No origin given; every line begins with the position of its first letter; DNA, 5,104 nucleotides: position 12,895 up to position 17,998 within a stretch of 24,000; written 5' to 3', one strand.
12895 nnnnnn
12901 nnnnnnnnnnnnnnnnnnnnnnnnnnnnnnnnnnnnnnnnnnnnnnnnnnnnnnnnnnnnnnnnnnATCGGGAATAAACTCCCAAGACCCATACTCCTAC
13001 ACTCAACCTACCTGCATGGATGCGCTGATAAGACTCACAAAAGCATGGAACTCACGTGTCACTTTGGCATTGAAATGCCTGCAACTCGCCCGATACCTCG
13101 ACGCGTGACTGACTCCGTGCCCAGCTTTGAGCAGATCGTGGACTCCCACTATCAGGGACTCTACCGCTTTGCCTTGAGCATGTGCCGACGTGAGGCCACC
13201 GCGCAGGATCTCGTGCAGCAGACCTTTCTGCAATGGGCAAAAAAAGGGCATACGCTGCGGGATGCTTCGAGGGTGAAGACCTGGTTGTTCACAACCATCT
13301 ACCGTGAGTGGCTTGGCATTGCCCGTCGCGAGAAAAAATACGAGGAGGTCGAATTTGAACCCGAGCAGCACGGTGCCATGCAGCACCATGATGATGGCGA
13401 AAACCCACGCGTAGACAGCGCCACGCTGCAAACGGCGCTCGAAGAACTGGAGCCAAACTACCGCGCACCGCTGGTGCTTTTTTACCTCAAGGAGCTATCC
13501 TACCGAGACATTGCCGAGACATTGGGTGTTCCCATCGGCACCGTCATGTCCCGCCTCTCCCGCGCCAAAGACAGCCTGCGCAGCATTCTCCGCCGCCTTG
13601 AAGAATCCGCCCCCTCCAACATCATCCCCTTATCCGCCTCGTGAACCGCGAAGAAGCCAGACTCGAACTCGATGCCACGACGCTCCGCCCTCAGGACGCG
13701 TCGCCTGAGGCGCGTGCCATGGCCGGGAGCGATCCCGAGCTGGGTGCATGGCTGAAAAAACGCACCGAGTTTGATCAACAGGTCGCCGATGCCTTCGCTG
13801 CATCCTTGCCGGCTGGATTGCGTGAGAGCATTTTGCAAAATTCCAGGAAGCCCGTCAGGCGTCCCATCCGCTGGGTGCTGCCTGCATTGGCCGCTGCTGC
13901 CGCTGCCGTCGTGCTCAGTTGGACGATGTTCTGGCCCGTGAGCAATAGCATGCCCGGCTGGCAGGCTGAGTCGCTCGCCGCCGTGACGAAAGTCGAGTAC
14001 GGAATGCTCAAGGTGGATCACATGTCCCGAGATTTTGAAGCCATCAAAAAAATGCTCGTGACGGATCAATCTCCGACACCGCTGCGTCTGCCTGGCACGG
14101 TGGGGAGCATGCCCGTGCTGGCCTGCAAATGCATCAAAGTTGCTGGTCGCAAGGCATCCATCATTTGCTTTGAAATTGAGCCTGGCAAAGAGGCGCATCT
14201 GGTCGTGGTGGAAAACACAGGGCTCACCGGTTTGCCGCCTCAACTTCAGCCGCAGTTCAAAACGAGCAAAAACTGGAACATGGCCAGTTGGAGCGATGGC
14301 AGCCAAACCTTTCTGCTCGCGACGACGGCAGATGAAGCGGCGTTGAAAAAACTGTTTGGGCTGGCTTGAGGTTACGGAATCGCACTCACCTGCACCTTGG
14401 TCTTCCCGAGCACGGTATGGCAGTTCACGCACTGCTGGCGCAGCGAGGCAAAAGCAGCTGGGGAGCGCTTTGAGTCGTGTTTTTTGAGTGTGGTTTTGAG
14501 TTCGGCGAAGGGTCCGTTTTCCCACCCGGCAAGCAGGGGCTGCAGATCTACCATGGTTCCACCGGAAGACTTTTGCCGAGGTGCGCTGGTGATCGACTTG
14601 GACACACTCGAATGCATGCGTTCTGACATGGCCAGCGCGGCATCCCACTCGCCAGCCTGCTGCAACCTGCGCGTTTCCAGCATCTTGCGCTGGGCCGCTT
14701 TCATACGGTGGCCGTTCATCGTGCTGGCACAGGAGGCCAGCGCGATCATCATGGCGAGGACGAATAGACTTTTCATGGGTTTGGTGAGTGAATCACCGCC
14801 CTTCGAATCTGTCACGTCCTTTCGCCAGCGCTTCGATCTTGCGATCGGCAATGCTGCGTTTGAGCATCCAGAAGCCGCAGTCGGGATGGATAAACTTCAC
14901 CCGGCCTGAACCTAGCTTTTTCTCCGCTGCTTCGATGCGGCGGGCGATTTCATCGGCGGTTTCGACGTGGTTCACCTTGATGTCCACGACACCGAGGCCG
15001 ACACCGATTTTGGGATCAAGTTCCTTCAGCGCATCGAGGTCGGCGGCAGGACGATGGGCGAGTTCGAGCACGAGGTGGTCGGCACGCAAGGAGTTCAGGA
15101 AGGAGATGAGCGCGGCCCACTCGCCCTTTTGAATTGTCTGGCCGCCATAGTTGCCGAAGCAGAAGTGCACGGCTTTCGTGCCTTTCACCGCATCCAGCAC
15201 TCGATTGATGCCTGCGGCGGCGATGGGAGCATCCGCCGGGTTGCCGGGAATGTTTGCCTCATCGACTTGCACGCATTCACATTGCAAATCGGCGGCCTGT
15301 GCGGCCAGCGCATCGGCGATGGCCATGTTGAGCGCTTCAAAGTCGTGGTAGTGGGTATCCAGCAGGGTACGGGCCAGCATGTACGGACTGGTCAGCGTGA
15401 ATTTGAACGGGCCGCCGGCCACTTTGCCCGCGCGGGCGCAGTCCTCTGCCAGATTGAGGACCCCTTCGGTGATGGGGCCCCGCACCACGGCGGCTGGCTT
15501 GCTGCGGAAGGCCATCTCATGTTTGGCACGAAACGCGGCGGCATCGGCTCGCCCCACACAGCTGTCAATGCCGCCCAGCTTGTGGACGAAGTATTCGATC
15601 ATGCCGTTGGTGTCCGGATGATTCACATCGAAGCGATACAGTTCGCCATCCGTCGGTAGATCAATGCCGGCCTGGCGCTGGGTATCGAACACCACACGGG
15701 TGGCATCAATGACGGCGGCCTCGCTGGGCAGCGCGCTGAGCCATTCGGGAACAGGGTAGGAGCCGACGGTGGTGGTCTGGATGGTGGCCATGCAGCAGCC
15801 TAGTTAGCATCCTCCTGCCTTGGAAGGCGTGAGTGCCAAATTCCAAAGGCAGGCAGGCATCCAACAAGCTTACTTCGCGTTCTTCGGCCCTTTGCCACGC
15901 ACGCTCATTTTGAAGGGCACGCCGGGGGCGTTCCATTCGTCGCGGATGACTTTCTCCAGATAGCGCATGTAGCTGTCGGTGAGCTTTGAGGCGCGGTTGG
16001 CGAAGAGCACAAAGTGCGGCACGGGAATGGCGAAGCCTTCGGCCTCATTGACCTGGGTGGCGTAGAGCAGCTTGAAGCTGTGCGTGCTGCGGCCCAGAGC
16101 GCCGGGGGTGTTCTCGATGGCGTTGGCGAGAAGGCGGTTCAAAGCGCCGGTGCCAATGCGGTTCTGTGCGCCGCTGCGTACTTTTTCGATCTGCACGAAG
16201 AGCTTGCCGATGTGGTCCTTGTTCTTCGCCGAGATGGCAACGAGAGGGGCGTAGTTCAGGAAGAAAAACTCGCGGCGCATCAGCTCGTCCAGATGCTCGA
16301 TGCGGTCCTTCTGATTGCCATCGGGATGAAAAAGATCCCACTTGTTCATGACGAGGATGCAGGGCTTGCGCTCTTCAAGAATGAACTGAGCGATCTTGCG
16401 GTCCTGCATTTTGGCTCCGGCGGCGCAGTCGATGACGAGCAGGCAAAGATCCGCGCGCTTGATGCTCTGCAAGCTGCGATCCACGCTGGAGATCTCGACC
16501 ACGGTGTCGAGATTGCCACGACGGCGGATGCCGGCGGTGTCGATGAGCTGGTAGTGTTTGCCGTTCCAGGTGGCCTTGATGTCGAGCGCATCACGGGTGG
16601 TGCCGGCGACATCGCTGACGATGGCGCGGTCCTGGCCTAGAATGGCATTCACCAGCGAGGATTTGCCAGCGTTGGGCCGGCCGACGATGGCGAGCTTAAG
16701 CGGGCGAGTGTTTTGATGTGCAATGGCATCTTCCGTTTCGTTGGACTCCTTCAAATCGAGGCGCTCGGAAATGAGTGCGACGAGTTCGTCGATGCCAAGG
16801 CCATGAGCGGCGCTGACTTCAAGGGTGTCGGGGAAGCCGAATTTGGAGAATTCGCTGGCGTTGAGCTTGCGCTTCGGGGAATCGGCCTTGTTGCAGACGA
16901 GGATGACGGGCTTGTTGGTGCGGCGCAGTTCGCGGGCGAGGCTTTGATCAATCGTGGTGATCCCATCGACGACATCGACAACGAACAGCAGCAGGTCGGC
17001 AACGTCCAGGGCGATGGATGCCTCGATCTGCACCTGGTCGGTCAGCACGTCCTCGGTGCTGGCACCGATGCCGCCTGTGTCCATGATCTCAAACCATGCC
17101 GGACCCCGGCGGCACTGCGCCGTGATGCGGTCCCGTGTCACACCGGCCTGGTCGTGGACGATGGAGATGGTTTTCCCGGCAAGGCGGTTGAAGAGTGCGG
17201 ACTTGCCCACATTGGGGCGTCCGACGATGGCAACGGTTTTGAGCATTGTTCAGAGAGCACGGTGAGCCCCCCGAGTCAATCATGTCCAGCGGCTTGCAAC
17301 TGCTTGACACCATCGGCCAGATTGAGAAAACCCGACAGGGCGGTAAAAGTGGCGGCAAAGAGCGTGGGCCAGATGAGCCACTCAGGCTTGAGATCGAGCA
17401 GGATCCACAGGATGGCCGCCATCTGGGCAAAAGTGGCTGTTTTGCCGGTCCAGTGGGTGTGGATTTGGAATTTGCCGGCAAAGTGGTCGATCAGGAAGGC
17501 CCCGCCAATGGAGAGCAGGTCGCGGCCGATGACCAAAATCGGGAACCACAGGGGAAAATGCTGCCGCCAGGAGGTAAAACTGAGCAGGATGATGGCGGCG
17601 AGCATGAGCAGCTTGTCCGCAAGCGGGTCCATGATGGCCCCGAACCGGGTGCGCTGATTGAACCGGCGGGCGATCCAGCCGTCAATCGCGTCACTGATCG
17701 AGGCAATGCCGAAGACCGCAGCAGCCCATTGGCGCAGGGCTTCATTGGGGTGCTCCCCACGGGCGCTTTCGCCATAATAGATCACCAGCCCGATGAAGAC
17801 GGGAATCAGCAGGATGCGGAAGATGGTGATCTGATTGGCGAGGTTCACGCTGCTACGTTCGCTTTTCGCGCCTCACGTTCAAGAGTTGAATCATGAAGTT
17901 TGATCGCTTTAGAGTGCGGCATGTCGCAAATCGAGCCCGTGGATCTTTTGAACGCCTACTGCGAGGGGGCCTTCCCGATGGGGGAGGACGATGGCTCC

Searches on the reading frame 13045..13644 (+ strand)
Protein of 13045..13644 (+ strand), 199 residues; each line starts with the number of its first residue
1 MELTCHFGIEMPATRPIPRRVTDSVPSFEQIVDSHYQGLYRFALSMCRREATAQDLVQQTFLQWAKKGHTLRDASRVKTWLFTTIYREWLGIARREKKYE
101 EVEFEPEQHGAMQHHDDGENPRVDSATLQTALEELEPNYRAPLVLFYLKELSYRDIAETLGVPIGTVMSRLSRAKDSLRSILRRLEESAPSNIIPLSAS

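Call 61: search_protein_families(library=pfam, proteins=[window:13045-13644:+], max_evalue=0.01)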
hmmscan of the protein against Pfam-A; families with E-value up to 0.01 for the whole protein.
window:13045-13644:+ (199 aa): 7 families
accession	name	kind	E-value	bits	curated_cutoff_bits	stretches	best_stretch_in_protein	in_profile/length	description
PF08281.18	Sigma70_r4_2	-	3.4e-17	62.3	25.7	1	128-177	4-53/54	Sigma-70, region 4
PF04542.20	Sigma70_r2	-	5.2e-12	45.8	24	1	32-97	2-69/71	Sigma-70 region 2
PF04545.22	Sigma70_r4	-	2.7e-10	40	24.1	1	131-179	1-49/50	Sigma-70, region 4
PF22029.2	PhyR_sigma2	-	0.00031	21.2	27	1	38-84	7-53/55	Sigma2 domain of PhyR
PF13412.12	HTH_24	-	0.0007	19.6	21.9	1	151-175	18-42/48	Winged helix-turn-helix DNA-binding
PF13384.12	HTH_23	-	0.00083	19.5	24.6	0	140-173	7-40/50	Homeodomain-like domain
PF13404.12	HTH_AsnC-type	-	0.0094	16.2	27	0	151-173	18-40/42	AsnC-type helix-turn-helix domain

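Call 85: search_protein_families(library=ncbifam, proteins=[window:13045-13644:+], max_evalue=0.001)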
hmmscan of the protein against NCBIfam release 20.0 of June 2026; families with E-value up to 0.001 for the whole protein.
window:13045-13644:+ (199 aa): 83 families (the best 25 are shown)
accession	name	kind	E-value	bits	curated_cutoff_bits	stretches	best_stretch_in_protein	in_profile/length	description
NF009170.0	PRK12517.1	subfamily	2.2e-27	95.7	197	1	22-187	19-181/188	RNA polymerase sigma factor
TIGR02983.1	SigE-fam_strep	subfamily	6.4e-27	94.4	141.55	1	25-181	5-157/162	SigE family RNA polymerase sigma factor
TIGR02937.1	sigma70-ECF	superfamily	7.5e-26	90.7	42.9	1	28-181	3-164/165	sigma-70 family RNA polymerase sigma factor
TIGR02950.1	SigM_subfam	subfamily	1.2e-25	90.2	147.95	1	28-182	2-158/159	RNA polymerase sigma factor, SigM family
NF009164.0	PRK12511.1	equivalog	1.9e-25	89.4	185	1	36-181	14-158/182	RNA polymerase sigma factor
NF009174.0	PRK12522.1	equivalog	7.1e-25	88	217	1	28-183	5-168/175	RNA polymerase sigma factor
NF007227.0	PRK09645.1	subfamily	3.3e-24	85.7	202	1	29-183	16-171/177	sigma-70 family RNA polymerase sigma factor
NF009185.0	PRK12533.1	equivalog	4.3e-24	85.4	248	1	25-185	28-196/231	RNA polymerase sigma factor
NF009166.1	PRK12513.1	equivalog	1.5e-23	83.5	206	1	27-185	23-189/193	RNA polymerase sigma factor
NF007229.0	PRK09647.1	equivalog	4.1e-23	81.9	265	1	24-188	42-208/220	RNA polymerase sigma factor SigE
NF007216.0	PRK09638.1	equivalog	4.5e-23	81.9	194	1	28-182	20-174/180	RNA polymerase sigma factor SigY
NF008888.0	PRK11922.1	equivalog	6.1e-23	81.6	204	1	23-184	27-198/231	RNA polymerase sigma factor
NF007225.0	PRK09643.1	equivalog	2.8e-22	79.4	190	1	26-189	27-189/204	RNA polymerase sigma factor SigM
TIGR02985.1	Sig70_bacteroi1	subfamily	1.8e-21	77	126.4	1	27-181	2-161/162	RNA polymerase sigma-70 factor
NF009198.0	PRK12546.1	equivalog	1.8e-21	76.7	270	1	32-183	13-162/188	RNA polymerase sigma factor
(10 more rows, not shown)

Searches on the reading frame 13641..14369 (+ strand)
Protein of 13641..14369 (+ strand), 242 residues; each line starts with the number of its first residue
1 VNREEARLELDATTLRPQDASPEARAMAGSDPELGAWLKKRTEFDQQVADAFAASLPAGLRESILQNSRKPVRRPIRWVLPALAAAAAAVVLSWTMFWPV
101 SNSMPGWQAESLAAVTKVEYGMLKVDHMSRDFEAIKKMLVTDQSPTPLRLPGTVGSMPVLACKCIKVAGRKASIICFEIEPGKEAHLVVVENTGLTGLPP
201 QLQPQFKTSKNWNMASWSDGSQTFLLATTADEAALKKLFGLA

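Call 61: search_protein_families(library=pfam, proteins=[window:13641-14369:+], max_evalue=0.01)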
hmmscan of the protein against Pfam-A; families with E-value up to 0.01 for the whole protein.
window:13641-14369:+ (242 aa): 1 family
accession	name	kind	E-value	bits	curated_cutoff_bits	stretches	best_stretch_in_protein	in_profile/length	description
PF11859.13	DUF3379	-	5.9e-05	22.9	33.2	1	16-135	13-134/232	Protein of unknown function (DUF3379)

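Call 85: search_protein_families(library=ncbifam, proteins=[window:13641-14369:+], max_evalue=0.001)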
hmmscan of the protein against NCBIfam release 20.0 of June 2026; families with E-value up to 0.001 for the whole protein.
window:13641-14369:+ (242 aa): 0 families

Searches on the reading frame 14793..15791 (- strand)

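Call 92: search_protein_families(library=pfam, proteins=[window:14793-15791:-], max_evalue=0.001)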
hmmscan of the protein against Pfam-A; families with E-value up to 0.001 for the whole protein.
window:14793-15791:- (332 aa): 1 family
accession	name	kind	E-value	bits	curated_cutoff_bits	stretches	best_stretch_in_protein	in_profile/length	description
PF01717.24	Meth_synt_2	-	2.2e-16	60.5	21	1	6-319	3-315/324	Cobalamin-independent synthase, Catalytic domain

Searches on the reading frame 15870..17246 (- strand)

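Call 92: search_protein_families(library=pfam, proteins=[window:15870-17246:-], max_evalue=0.001)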
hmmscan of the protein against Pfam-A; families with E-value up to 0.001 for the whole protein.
window:15870-17246:- (458 aa): 14 families
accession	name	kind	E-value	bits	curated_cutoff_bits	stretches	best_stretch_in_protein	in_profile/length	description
PF01926.29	MMR_HSR1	-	1.8e-58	196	21.9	2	185-302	2-113/113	50S ribosome-binding GTPase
PF02421.24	FeoB_N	-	3.3e-26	92.1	27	2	4-157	2-154/156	Ferrous iron transport protein B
PF00009.33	GTP_EFTU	-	4e-24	85.7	26.5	2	185-354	6-183/188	Elongation factor Tu GTP binding domain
PF14714.11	KH_dom-like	-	2.1e-17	63.6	27.3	1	363-450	1-81/81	KH-domain-like of EngA bacterial GTPase enzymes, C-terminal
PF00350.29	Dynamin_N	-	1.8e-15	57.8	27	1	185-224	1-39/168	Dynamin family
PF04548.22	AIG1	-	1.6e-12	47.7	27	1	184-289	2-107/212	AIG1 family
PF00071.28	Ras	-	9.3e-10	38.8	21.6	1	5-158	2-155/162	Ras family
PF03193.22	RsgA_GTPase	-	1.2e-08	35.4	30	0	183-216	107-140/174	RsgA GTPase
PF08477.19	Roc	-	1.5e-08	35.3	27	0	5-122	2-119/119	Ras of Complex, Roc, domain of DAPkinase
PF16897.10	MMR_HSR1_Xtn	-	2.1e-07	31.3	35.2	0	109-165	53-106/106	C-terminal region of MMR_HSR1 domain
PF00005.33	ABC_tran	-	1.8e-05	25.8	25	0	184-214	13-43/137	ABC transporter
PF10662.15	PduV-EutP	-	2.2e-05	24.8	21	0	83-160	64-142/143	Ethanolamine utilisation - propanediol utilisation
PF03308.22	MeaB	-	6.5e-05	22.5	23.1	0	168-203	19-54/273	Methylmalonyl Co-A mutase-associated GTPase MeaB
PF19993.5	DO-GTPase2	-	0.00059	20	27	0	254-371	109-191/226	Double-GTPase 2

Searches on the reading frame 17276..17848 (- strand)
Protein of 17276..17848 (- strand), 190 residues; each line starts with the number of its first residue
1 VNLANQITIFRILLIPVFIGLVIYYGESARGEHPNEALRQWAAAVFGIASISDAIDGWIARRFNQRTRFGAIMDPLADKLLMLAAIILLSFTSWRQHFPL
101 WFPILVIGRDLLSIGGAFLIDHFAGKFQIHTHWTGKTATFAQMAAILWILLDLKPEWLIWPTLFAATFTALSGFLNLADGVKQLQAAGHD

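Call 92: search_protein_families(library=pfam, proteins=[window:17276-17848:-], max_evalue=0.001)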
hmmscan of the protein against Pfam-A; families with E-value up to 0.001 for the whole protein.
window:17276-17848:- (190 aa): 1 family
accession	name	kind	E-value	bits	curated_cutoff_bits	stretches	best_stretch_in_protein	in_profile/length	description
PF01066.26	CDP-OH_P_transf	-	3e-38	132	22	1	1-165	1-149/152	CDP-alcohol phosphatidyltransferase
